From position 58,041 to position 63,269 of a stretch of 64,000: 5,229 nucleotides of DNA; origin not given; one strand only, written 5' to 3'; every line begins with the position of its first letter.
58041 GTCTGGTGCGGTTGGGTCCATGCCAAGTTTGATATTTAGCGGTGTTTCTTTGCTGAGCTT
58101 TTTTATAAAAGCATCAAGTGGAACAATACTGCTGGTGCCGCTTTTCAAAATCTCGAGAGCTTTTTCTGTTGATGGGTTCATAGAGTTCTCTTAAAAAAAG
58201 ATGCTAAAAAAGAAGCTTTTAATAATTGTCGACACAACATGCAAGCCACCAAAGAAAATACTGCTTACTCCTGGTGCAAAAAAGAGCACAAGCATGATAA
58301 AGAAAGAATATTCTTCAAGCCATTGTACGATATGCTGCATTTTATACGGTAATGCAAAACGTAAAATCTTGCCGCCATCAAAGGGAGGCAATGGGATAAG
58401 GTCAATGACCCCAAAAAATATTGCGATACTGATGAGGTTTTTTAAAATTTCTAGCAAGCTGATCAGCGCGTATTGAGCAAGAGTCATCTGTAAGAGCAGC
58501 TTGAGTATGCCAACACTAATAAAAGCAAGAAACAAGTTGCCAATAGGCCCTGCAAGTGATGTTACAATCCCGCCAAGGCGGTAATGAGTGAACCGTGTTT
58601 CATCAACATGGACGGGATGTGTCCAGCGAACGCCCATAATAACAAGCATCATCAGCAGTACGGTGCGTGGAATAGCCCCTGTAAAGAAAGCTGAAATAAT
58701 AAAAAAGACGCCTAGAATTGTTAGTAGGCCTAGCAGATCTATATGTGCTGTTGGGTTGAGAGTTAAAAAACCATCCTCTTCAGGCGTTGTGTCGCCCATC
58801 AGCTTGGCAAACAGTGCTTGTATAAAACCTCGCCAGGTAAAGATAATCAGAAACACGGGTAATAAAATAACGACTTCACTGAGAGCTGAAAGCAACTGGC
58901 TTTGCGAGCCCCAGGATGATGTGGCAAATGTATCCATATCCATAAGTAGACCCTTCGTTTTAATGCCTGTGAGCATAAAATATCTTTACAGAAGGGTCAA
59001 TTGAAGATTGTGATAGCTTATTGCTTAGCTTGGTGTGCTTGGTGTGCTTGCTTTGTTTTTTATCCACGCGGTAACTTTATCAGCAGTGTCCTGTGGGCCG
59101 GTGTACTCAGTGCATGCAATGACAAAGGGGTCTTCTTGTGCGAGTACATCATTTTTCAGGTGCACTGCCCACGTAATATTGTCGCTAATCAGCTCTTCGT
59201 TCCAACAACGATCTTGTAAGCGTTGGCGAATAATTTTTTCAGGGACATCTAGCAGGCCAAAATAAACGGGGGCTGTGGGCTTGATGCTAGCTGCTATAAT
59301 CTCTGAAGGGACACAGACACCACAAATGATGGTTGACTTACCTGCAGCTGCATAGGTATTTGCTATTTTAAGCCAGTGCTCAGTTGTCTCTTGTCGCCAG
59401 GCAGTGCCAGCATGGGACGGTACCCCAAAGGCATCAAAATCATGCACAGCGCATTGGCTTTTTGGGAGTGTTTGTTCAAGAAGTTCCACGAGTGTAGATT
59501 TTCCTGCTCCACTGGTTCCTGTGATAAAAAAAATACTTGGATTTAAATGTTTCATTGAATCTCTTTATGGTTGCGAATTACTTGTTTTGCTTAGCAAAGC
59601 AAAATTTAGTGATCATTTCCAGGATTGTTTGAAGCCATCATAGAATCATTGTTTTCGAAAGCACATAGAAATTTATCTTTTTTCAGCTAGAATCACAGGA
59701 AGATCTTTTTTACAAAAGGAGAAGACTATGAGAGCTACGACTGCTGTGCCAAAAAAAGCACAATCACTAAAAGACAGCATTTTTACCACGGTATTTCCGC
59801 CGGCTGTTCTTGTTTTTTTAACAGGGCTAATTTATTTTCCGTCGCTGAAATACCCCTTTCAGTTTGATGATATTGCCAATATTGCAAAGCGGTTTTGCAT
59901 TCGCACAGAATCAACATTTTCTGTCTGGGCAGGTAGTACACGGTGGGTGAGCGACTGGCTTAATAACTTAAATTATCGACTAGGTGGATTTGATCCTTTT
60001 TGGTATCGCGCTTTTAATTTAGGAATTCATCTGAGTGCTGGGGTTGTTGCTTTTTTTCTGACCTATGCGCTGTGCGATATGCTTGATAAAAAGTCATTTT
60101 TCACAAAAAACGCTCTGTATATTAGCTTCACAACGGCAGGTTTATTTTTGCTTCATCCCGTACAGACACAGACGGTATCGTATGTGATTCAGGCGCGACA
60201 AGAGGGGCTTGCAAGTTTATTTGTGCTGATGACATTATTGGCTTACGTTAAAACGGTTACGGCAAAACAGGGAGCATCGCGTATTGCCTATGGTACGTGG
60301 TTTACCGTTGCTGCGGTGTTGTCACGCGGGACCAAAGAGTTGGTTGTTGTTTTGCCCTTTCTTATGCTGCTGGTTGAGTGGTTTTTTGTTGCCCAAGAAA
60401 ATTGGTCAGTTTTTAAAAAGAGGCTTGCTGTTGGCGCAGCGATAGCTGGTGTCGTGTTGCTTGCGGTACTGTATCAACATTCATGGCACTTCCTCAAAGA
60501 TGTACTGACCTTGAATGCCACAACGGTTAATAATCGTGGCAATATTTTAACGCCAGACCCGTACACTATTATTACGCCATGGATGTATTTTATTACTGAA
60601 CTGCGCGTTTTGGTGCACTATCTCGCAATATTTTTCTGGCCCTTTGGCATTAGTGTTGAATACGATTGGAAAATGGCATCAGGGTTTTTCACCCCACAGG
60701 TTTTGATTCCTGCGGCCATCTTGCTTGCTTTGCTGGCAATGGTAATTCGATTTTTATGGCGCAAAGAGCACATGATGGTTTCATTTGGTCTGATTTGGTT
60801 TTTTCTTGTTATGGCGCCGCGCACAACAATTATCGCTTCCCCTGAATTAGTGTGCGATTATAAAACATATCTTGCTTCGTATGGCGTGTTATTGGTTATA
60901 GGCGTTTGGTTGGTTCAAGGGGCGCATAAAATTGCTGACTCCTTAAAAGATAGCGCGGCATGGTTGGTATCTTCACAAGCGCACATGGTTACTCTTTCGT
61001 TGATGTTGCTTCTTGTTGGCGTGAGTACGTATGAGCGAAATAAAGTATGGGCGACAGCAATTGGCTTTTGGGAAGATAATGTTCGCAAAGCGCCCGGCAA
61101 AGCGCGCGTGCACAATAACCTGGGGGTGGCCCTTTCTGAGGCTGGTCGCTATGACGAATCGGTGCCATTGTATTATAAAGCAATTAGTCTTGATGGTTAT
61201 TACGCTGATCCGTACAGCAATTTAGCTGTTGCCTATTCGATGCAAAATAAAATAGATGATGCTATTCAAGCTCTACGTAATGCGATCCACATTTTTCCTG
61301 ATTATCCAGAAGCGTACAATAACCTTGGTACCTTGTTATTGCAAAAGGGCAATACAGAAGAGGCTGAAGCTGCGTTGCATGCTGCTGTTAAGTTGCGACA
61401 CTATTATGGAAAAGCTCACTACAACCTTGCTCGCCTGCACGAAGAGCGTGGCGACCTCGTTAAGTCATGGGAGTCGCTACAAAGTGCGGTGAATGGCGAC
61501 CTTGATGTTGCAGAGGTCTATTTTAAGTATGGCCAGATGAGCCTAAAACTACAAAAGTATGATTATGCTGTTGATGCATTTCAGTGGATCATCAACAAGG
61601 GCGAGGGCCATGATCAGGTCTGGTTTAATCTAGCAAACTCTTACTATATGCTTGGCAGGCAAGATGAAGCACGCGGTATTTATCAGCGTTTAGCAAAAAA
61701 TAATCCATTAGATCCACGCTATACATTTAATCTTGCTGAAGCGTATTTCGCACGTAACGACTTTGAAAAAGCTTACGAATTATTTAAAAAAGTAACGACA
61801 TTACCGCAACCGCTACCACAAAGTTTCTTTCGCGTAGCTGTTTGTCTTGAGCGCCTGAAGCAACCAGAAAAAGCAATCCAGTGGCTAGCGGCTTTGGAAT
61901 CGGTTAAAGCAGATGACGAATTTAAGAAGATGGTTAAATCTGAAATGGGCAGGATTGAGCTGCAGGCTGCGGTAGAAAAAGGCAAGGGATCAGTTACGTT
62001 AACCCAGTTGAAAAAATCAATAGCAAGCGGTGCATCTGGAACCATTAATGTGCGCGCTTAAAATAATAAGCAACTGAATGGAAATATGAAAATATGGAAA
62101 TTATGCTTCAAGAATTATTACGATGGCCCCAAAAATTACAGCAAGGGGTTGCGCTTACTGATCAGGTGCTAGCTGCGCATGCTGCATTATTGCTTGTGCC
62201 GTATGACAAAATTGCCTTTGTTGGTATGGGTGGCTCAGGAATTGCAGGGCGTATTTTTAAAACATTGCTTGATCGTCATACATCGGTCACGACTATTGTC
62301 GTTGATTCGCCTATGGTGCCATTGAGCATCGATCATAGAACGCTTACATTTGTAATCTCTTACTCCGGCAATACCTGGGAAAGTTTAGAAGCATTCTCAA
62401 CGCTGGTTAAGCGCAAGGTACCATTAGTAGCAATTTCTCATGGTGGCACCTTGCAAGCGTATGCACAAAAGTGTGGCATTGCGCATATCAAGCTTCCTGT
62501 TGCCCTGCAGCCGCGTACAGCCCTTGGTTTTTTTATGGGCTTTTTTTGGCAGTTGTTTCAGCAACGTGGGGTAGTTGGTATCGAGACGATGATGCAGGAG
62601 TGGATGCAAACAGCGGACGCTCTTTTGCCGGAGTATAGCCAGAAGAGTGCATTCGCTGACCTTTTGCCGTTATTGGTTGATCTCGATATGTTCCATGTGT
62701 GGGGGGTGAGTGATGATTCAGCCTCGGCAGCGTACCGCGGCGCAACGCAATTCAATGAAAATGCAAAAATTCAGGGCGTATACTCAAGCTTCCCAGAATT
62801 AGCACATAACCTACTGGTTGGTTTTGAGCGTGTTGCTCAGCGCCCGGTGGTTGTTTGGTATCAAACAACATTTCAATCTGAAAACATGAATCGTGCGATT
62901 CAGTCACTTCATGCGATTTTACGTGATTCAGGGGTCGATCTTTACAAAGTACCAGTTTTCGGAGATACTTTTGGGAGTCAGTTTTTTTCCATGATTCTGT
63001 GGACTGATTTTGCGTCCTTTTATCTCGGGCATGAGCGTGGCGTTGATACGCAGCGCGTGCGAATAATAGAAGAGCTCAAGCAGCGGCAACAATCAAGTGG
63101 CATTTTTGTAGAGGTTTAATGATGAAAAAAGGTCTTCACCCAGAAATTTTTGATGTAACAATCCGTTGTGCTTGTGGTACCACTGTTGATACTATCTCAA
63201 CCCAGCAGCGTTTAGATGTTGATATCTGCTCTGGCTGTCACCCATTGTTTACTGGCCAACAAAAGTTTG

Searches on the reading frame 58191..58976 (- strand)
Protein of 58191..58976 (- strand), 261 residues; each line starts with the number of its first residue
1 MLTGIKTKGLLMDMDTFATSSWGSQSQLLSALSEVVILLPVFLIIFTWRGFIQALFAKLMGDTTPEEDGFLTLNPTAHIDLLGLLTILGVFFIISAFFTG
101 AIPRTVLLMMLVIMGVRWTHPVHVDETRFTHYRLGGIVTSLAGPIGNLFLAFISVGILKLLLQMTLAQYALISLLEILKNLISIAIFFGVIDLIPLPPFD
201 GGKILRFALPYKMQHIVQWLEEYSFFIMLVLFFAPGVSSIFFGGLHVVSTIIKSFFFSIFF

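Call 44: search_protein_families(library=pfam, proteins=[window:58191-58976:-], max_evalue=0.001)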
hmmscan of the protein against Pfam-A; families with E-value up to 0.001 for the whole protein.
window:58191-58976:- (261 aa): 1 family
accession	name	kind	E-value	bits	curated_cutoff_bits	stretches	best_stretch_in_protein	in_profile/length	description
PF02163.28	Peptidase_M50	-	4.6e-07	29.8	27.2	1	100-233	105-219/221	Peptidase family M50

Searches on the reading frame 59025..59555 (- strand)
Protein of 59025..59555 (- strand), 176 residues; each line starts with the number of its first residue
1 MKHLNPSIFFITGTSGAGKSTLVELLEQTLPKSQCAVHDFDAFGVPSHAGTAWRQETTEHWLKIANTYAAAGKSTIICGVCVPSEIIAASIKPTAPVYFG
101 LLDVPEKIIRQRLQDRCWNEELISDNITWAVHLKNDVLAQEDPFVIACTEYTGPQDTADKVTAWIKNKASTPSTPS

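Call 44: search_protein_families(library=pfam, proteins=[window:59025-59555:-], max_evalue=0.001)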
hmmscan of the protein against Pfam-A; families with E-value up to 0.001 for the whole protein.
window:59025-59555:- (176 aa): 10 families
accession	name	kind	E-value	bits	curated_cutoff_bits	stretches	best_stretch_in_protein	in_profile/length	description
PF13238.12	AAA_18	-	2.3e-06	28.5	29.4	1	10-127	2-122/128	AAA domain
PF13555.12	AAA_29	-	4.1e-05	23.7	27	0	8-23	24-39/61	P-loop containing region of AAA domain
PF13671.12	AAA_33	-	0.00014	22.6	27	1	9-117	2-119/143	AAA domain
PF13191.12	AAA_16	-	0.00015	22.7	32.6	1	6-63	24-80/167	AAA ATPase domain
PF13476.12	AAA_23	-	0.00016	22.8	27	0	4-28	17-41/201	AAA domain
PF13401.12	AAA_22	-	0.00035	21.3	27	1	6-33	5-32/130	AAA domain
PF01583.26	APS_kinase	-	0.00041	20.8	21.1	0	7-42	3-38/152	Adenylylsulphate kinase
PF06414.18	Zeta_toxin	-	0.00081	19.3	22.3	0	4-41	14-52/199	Zeta toxin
PF00005.33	ABC_tran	-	0.00082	20.4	25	0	8-34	13-39/137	ABC transporter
PF03193.22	RsgA_GTPase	-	0.00088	19.6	30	0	2-30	102-130/174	RsgA GTPase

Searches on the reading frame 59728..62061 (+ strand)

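Call 44: search_protein_families(library=pfam, proteins=[window:59728-62061:+], max_evalue=0.001)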
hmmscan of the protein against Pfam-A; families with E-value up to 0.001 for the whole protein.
window:59728-62061:+ (777 aa): 23 families
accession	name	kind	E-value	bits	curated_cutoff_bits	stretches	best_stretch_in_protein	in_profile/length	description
PF00515.34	TPR_1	-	4.5e-33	112.2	27.8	3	493-526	1-34/34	Tetratricopeptide repeat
PF07719.23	TPR_2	-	7.9e-33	110.3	27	2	631-660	3-32/34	Tetratricopeptide repeat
PF13431.12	TPR_17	-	3.2e-29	99.2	24.4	2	516-548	2-34/34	Tetratricopeptide repeat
PF13432.12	TPR_16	-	2.8e-27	95.2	32.7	4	634-689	2-57/65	Tetratricopeptide repeat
PF14559.12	TPR_19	-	3.1e-25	88.7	25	3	506-554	4-52/68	Tetratricopeptide repeat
PF13181.12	TPR_8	-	2.5e-23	80.6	25.7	1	528-556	2-30/34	Tetratricopeptide repeat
PF13424.12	TPR_12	-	2.3e-22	79.4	30.1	2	459-522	3-74/77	Tetratricopeptide repeat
PF13428.12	TPR_14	-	2.1e-20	71.6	23.5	1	630-672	2-44/44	Tetratricopeptide repeat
PF13174.12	TPR_6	-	1e-19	70.2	26.3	1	631-660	2-31/33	Tetratricopeptide repeat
PF13414.12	TPR_11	-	7.6e-18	64.4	26.8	2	506-541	7-42/42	TPR repeat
PF13374.12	TPR_10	-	4.1e-17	62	27.5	0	529-557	4-32/42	Tetratricopeptide repeat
PF07721.20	TPR_4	-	1.4e-16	59.8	27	0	663-685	1-23/26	Tetratricopeptide repeat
PF13176.12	TPR_7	-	1.9e-14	52.9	27.9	0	463-486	3-26/36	Tetratricopeptide repeat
PF12895.13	ANAPC3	-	2.6e-12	47.3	27.2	1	643-720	3-79/82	Anaphase-promoting complex, cyclosome, subunit 3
PF23914.1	TPR_CcmH_CycH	-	7.4e-08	32.8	42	1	507-624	30-150/158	Cytochrome c-type biogenesis protein H TPR domain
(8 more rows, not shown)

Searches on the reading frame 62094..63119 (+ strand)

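Call 44: search_protein_families(library=pfam, proteins=[window:62094-63119:+], max_evalue=0.001)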
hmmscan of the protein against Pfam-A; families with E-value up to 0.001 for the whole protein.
window:62094-63119:+ (341 aa): 2 families
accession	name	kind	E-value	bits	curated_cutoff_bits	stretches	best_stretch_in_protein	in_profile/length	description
PF10432.14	bact-PGI_C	-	1.3e-27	97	24.5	1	200-331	17-150/151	Bacterial phospho-glucose isomerase C-terminal SIS domain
PF01380.27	SIS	-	1.2e-08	35.2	25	1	37-118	5-90/131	SIS domain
